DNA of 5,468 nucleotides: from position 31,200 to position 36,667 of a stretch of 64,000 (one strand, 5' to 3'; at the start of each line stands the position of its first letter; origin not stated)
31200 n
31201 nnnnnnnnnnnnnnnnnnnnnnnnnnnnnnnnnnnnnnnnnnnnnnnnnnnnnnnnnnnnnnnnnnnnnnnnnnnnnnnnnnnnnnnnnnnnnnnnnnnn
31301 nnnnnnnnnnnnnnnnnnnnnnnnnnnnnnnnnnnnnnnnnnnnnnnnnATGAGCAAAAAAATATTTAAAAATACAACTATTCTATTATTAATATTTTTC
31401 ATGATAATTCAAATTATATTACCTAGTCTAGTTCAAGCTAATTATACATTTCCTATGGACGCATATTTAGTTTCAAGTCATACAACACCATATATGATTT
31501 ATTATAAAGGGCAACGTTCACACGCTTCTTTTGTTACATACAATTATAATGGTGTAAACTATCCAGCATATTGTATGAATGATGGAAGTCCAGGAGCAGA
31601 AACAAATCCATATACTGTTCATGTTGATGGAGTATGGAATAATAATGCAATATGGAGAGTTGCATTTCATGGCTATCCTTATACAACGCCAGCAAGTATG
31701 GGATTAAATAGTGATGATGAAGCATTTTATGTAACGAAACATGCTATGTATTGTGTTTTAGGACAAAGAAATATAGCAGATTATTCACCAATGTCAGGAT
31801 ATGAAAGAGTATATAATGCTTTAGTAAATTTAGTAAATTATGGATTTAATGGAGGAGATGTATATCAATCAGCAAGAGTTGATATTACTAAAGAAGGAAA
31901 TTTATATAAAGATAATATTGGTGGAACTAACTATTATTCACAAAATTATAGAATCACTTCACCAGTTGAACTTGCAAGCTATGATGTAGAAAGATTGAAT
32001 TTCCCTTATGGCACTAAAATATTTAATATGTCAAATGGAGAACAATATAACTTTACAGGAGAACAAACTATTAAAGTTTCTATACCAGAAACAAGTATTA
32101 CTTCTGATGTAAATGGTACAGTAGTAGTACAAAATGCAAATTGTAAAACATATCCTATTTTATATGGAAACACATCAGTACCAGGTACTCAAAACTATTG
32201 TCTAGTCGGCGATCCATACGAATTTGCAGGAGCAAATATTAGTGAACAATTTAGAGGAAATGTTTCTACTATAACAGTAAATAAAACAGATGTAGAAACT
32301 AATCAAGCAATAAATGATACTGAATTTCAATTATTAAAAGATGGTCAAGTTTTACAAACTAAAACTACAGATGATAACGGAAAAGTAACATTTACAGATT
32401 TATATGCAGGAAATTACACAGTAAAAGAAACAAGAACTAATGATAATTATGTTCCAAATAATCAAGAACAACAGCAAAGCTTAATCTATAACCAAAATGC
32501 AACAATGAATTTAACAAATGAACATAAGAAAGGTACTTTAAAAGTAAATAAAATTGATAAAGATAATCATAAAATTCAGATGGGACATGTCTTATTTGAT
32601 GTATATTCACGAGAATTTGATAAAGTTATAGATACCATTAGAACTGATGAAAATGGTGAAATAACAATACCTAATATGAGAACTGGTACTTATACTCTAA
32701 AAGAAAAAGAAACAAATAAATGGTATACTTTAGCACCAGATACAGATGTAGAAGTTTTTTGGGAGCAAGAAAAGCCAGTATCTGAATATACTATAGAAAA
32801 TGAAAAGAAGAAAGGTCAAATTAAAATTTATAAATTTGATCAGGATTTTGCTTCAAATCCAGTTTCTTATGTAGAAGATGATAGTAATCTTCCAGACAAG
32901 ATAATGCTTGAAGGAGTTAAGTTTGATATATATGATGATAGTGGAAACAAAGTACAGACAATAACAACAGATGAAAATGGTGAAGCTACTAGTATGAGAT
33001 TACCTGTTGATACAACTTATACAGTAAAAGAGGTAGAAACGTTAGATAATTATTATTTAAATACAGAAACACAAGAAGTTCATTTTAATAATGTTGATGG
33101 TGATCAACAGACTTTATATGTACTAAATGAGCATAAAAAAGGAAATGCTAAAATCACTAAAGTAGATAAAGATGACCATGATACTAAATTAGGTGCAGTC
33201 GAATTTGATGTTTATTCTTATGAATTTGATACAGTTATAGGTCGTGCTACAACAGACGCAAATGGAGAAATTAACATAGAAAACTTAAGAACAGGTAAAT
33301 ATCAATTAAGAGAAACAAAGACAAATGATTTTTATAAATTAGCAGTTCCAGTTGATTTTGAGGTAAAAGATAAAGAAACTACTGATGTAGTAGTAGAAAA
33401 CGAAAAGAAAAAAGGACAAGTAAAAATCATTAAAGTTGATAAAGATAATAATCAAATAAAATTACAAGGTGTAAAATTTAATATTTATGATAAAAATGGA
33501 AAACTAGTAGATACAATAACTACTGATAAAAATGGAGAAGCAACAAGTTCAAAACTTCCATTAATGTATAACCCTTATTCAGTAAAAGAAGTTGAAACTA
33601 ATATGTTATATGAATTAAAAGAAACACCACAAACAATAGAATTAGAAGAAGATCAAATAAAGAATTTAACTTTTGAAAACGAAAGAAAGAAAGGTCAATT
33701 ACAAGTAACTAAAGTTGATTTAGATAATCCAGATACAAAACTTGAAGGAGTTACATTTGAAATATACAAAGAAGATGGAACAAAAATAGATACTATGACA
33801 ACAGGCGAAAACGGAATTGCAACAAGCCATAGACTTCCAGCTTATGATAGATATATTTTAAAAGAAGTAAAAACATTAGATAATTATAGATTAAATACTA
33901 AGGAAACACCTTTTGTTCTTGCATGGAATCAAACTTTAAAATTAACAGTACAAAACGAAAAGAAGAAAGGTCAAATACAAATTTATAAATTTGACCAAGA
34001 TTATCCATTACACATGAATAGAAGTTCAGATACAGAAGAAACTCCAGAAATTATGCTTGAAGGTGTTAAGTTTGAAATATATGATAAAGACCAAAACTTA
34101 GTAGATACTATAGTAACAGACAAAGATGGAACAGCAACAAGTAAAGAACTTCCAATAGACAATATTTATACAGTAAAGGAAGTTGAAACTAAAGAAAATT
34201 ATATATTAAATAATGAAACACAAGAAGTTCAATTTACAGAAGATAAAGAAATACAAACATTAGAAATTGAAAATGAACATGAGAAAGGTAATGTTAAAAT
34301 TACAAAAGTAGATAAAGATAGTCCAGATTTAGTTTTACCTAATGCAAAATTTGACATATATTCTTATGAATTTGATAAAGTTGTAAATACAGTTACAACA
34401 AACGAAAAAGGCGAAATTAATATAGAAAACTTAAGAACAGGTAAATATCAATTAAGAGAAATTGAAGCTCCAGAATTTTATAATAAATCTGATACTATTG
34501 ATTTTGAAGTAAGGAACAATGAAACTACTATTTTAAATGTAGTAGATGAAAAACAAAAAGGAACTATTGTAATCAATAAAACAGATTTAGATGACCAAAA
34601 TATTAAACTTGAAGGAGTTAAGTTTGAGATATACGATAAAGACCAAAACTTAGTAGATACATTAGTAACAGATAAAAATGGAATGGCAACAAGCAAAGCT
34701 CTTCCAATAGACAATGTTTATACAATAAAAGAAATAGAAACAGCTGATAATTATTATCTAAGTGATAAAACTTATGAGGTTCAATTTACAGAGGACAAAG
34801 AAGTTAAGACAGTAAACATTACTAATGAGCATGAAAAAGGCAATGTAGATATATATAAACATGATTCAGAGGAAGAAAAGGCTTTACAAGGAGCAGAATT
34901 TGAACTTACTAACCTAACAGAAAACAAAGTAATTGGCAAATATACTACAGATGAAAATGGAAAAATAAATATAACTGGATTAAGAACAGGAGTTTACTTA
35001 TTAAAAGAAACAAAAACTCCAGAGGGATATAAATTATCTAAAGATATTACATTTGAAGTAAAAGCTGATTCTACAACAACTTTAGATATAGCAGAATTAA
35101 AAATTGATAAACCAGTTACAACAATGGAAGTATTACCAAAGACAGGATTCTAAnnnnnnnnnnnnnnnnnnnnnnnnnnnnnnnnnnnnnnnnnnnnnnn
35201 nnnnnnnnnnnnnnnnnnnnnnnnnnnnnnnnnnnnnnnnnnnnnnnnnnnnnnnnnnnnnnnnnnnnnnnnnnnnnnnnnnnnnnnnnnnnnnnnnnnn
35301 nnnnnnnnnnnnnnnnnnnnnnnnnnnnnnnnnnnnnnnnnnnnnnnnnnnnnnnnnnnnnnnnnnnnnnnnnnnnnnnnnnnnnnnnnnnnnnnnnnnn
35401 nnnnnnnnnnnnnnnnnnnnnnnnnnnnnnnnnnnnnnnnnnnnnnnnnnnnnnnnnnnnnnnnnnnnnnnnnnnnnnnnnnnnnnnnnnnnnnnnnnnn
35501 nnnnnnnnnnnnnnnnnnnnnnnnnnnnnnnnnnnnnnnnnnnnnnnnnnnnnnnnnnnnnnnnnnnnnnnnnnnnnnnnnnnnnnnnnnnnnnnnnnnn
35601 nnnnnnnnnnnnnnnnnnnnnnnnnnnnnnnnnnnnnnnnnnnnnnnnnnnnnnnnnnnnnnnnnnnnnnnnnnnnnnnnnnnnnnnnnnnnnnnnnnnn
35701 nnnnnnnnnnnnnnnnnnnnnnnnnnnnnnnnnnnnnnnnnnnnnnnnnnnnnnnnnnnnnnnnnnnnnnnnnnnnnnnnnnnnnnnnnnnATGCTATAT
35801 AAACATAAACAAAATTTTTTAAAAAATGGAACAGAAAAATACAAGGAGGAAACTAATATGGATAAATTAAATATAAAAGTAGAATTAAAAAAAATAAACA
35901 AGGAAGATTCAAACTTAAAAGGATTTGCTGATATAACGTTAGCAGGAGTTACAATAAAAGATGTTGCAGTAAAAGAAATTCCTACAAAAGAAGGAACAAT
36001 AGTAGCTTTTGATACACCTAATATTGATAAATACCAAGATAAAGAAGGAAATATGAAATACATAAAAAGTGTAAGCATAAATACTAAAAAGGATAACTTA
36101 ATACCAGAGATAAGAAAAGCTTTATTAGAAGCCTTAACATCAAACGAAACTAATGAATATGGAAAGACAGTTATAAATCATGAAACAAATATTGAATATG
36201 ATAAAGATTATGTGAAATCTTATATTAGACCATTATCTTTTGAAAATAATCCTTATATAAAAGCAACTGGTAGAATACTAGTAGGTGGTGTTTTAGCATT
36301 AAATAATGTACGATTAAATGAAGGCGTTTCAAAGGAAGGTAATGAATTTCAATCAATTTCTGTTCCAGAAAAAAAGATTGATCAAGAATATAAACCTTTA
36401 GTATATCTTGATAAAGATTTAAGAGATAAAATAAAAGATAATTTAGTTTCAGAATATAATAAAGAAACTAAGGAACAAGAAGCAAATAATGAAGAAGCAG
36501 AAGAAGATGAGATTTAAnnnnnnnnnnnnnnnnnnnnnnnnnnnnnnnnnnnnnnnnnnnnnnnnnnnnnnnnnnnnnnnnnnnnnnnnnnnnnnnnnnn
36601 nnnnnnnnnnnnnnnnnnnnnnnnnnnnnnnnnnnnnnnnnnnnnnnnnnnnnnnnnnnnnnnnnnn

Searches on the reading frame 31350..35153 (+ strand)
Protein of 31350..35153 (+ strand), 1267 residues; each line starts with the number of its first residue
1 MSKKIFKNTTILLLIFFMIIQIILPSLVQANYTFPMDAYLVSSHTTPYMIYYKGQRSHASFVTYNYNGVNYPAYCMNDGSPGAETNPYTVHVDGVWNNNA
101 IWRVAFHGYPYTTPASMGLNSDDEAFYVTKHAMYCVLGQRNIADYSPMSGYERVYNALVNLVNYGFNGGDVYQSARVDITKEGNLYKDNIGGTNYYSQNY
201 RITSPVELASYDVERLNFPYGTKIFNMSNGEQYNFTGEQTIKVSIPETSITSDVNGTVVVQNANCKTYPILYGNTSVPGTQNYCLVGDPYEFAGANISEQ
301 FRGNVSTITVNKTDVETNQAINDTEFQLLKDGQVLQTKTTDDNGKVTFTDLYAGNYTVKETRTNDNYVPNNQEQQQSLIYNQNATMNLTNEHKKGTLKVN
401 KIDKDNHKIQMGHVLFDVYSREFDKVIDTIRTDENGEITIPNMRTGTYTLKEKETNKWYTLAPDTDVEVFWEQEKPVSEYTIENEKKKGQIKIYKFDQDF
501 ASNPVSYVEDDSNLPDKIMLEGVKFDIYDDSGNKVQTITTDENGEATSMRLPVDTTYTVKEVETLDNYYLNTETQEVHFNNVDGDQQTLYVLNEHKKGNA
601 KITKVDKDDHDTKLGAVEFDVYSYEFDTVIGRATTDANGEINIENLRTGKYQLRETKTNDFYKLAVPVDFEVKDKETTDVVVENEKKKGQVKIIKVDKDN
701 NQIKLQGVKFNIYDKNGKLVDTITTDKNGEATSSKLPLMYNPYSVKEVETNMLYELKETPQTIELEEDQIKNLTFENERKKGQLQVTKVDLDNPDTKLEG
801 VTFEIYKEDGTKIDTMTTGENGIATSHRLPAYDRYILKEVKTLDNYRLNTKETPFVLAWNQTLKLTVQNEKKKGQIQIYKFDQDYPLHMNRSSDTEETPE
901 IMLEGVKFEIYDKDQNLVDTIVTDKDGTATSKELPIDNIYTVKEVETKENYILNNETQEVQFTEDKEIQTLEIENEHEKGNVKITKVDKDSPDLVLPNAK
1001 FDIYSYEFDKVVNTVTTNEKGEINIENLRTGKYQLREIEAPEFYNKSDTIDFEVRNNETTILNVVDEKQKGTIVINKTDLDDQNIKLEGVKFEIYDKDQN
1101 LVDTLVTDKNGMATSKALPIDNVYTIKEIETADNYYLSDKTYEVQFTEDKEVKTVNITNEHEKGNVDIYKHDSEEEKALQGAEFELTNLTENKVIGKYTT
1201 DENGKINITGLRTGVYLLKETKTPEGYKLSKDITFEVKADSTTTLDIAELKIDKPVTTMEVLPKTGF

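Call 62: search_protein_families(library=pfam, proteins=[window:31350-35153:+], max_evalue=0.001)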
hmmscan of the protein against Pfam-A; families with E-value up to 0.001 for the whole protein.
window:31350-35153:+ (1267 aa): 7 families
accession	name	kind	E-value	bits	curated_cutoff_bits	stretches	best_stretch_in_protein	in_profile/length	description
PF17802.7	SpaA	-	1.5e-158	515.9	23.1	10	1164-1247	1-87/91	Prealbumin-like fold domain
PF17210.9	SdrD_B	-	2.1e-28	99.2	29.7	2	317-402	20-104/112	SdrD B-like domain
PF13620.12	CarboxypepD_reg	-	1.5e-27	96.2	32.3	0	1175-1248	10-80/82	Carboxypeptidase regulatory-like domain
PF11974.14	bMG3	-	2.2e-24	85.8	34.9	0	307-374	14-78/103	Bacterial alpha-2-macroglobulin MG3 domain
PF14686.12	fn3_3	-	3.6e-11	43.1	24.4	0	430-451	29-50/75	Polysaccharide lyase family 4, domain II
PF08341.16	TED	-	1.9e-07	31.9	22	1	72-163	1-101/102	Thioester domain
PF07495.19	Y_Y_Y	-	0.0001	22.5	26.6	0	1004-1036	10-43/65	Y_Y_Y domain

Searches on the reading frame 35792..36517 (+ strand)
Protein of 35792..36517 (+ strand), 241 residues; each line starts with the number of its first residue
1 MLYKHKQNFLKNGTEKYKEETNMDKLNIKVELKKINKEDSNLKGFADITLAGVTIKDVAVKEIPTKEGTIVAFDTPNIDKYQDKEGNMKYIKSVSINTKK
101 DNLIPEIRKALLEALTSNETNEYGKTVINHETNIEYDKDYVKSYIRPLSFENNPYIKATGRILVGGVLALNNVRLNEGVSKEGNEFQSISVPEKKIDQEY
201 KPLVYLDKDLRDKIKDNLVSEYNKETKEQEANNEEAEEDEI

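Call 118: search_protein_families(library=pfam, proteins=[window:35792-36517:+], max_evalue=0.01)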
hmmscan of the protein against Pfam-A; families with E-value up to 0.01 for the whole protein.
window:35792-36517:+ (241 aa): 1 family
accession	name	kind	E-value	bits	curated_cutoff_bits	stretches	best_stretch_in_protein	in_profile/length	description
PF04026.17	SpoVG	-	6.9e-07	29.8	29.6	0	29-87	5-56/82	SpoVG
